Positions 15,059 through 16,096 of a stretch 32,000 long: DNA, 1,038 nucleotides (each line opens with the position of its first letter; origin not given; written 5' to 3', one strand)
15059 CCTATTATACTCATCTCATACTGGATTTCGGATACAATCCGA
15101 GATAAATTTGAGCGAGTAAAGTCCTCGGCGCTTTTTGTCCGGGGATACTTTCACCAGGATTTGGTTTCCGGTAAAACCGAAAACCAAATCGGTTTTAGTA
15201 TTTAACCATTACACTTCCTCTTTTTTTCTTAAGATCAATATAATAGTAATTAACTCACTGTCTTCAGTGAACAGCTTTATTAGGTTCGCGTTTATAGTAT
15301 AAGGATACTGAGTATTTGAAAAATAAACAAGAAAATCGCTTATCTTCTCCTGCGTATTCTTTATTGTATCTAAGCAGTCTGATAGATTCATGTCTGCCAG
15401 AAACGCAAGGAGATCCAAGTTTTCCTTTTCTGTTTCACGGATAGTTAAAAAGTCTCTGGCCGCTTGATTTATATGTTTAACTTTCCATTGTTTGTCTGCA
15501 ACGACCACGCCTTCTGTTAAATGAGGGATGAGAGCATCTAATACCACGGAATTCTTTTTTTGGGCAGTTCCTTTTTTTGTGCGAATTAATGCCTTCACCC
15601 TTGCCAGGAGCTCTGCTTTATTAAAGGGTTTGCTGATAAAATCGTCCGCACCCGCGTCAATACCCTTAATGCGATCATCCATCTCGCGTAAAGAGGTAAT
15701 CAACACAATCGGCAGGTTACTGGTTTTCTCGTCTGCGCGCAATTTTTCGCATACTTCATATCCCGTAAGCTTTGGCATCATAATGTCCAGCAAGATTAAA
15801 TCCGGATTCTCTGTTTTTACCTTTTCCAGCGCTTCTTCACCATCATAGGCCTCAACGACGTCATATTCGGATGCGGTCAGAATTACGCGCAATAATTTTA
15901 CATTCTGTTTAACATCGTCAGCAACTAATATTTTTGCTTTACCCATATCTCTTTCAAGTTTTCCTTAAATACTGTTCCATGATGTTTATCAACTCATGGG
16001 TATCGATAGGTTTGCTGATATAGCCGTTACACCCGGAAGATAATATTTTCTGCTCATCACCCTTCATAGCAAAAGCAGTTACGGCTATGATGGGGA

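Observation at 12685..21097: Ammonium-sensor kinase and heme-c sensor hybrid kinase bracket two output-less receiver proteins in an operon headed by a GH15-ferredoxin enzyme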

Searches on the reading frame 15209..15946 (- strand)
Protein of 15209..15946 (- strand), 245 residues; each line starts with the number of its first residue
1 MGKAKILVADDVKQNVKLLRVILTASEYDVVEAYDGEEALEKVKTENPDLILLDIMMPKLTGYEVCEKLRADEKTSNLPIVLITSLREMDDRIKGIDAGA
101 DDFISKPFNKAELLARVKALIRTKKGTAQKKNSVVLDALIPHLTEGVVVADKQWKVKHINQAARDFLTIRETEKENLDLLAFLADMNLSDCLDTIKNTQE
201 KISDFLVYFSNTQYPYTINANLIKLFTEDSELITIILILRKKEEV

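Call 3: search_protein_families(library=pfam, proteins=[window:15209-15946:-], max_evalue=0.01)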
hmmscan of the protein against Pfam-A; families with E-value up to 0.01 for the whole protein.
window:15209-15946:- (245 aa): 1 family
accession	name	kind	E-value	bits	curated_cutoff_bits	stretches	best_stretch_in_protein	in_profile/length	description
PF00072.30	Response_reg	-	5.5e-32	110.7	30.2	1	6-118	1-111/111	Response regulator receiver domain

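Call 4: search_protein_families(library=ncbifam, proteins=[window:15209-15946:-], max_evalue=0.01)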
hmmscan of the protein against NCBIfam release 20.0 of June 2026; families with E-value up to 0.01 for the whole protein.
window:15209-15946:- (245 aa): 106 families (the best 25 are shown)
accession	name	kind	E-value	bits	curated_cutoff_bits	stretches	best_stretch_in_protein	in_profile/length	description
NF007135.0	PRK09581.1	equivalog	6.2e-48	163.7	474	1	4-129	3-128/457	PleD family two-component system response regulator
NF045944.1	ResRegRpaBCyano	equivalog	3.6e-38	131.2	330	1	7-140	1-131/229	response regulator transcription factor RpaB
TIGR02154.1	PhoB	equivalog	3.6e-37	127.9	296.2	1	4-154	3-153/226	phosphate regulon transcriptional regulator PhoB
NF040689.1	MtrAB_MtrA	equivalog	7.3e-34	117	300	1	6-138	1-128/219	MtrAB system response regulator MtrA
NF040534.1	resp_reg_YycF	equivalog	1.5e-32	112.7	340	1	5-138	2-132/231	response regulator YycF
NF053854.1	RespRegPhoBBctds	equivalog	2.1e-32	112.3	270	1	6-138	1-137/225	two-component system response regulator PhoB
NF033117.2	vanR_ACDEGLN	exception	1.2e-30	106.8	350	1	6-156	1-145/226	VanR-ABDEGLN family response regulator transcription factor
NF045991.1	RespRegCtrARhodob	equivalog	1.2e-29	103.6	350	1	6-133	3-128/224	response regulator transcription factor CtrA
NF033120.0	vanR_FM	exception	2.4e-29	102.6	460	1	2-133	2-130/231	vancomycin resistance response regulator transcription factor, VanR-F/VanR-M family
NF041734.1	resp_reg_RppA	equivalog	5.7e-29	101.1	250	1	5-168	2-164/229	two-component system response regulator RppA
NF007005.1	PRK09468.1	equivalog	1.1e-28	100.3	331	1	3-126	3-124/237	osmolarity response regulator transcription factor OmpR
NF008199.0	PRK10955.1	equivalog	1.5e-27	97.1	341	1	5-133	3-127/232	envelope stress response regulator transcription factor CpxR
NF007982.1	PRK10710.1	equivalog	2.7e-27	95.9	380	1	4-131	8-132/235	envelope stress response regulator BaeR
NF041733.1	resp_reg_CseB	equivalog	8.7e-27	94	350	1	6-133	3-127/228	two-component system response regulator CseB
NF012023.0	PRK15479.1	equivalog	3.4e-26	92.2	337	1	5-133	2-128/224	transcriptional regulator TctD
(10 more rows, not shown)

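Call 64: predict_structure(protein=window:15209-15946:-)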
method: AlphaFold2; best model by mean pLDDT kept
length: 245 residues; sequences in the alignment: 1
mean_pLDDT: 33.5   pTM: 0.21
mean pLDDT of the five models: 33.5, 29.9, 29.3, 29.2, 28.9
residues with pLDDT >= 90: 0; 70-90: 0; 50-70: 0; < 50: 245
segments of 3 or more residues with pLDDT < 50: 1-245
pLDDT, mean of each block of 10 residues (from residue 1): 27 30 27 35 42 35 41 38 32 29 27 33 30 30 32 33 37 34 36 41 35 34 32 35 33
secondary structure, 60 per line:
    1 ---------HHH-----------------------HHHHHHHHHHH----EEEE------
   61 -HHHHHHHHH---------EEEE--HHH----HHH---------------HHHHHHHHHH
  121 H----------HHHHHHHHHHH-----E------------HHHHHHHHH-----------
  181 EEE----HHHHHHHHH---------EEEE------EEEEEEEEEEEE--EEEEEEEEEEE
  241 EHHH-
elements in order: H36-46 E51-54 H62-70 E80-83 H111-121 H132-142 H161-169 E181-183 H188-196 E206-209 E216-227 E230-241

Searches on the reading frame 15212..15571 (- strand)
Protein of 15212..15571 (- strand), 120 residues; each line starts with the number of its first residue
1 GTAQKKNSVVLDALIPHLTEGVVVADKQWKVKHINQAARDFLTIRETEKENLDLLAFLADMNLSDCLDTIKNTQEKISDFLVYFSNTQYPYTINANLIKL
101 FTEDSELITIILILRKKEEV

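Call 86: search_solved_structures(query=A5, max_evalue=10, show_alignments=1)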
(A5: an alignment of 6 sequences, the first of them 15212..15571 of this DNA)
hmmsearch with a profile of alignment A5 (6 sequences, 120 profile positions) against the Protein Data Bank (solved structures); distinct sequences matched with E-value up to 10: 14.
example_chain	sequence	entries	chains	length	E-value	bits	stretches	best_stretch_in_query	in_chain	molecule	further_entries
7duc_A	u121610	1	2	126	5.6e-06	29.1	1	4-116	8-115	Sensor protein kinase WalK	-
4mn5_A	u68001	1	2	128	5.9e-06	29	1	4-116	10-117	Sensor protein kinase WalK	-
2w0n_A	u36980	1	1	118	2.9e-05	26.8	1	12-59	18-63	SENSOR PROTEIN DCUS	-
4mn6_A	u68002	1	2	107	9.9e-05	25.1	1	12-116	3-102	Sensor protein kinase WalK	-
4i5s_A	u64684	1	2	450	0.00048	22.9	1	7-60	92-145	Putative histidine kinase CovS; VicK-like protein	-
5fq1_A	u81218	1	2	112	0.0027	20.4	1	12-45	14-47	HISTIDINE KINASE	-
8bjp_AAA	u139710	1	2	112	0.0042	19.8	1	12-45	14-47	cytoplasmic PAS domain of CitA from Geobacillus thermodenitrificans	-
3mfx_A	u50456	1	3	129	0.014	18.1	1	10-61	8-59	Sensory box/GGDEF family protein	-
4lrx_C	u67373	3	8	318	0.051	16.3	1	8-54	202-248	PTS-dependent dihydroxyacetone kinase operon regulatory protein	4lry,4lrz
4hi4_A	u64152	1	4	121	0.2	14.4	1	12-51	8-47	Aerotaxis transducer Aer2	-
9wex_A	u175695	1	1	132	0.27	14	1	5-41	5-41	Sensor histidine kinase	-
3vol_A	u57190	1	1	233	0.33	13.7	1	9-51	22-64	Aerotaxis transducer Aer2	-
4cnf_A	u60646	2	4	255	0.38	13.5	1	64-116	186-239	SPOU RRNA METHYLASE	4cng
7yrt_A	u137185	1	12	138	0.97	12.2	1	11-50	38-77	histidine kinase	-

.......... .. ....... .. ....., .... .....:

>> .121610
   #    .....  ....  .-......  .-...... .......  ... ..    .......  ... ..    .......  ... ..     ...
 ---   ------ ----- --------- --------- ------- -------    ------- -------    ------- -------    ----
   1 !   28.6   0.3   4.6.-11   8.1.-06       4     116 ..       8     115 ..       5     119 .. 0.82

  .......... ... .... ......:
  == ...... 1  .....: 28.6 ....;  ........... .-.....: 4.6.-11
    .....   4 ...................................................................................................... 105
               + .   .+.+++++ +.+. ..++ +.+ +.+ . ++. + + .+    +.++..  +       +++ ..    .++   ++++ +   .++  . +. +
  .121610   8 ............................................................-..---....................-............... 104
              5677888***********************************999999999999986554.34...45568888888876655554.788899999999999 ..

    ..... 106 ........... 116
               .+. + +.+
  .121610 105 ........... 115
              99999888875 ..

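Call 87: search_protein_families(library=pfam, alignment_id=A5, max_evalue=1)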
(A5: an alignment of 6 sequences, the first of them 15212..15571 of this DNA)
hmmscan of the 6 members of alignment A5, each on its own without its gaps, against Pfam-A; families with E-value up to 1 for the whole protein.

A. member 1, window:15212-15571:- (120 aa): 6 families
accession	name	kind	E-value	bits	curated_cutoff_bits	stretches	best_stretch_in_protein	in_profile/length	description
PF00989.32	PAS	-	0.0074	16.7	22.6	1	12-115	4-111/113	PAS fold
PF13188.13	PAS_8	-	0.032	14.6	21.8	1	18-59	10-54/65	PAS domain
PF24820.1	Diguanyl_cycl_sensor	-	0.08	13.3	28.1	1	14-45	1-32/109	Diguanylate cyclase-like sensor domain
PF13426.13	PAS_9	-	0.1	13.3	27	1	20-115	2-99/103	PAS domain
PF22939.2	GPIID_WHD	-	0.12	13.3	27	1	11-47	47-83/90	GPI inositol-deacylase, winged helix domain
PF01904.24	DUF72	-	0.19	12.2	25.3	1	14-88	130-203/217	Protein of unknown function DUF72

B. families by the number of members that match (of 6 scanned): 12 families
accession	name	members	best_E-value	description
PF00989.32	PAS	6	2.2e-08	PAS fold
PF13188.13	PAS_8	6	7.3e-06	PAS domain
PF24820.1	Diguanyl_cycl_sensor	5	0.0017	Diguanylate cyclase-like sensor domain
PF08448.16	PAS_4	4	0.00021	PAS fold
PF13426.13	PAS_9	4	0.00045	PAS domain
PF12860.13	PAS_7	3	0.04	PAS fold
PF13596.12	PAS_10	2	0.004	PAS domain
PF11490.13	DNA_pol3_a_NII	1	0.014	DNA polymerase III polC-type N-terminus II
PF08826.15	DMPK_coil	1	0.021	DMPK coiled coil domain like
PF22939.2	GPIID_WHD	1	0.12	GPI inositol-deacylase, winged helix domain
PF17765.7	MLTR_LBD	1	0.15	MmyB-like transcription regulator ligand binding domain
PF01904.24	DUF72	1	0.19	Protein of unknown function DUF72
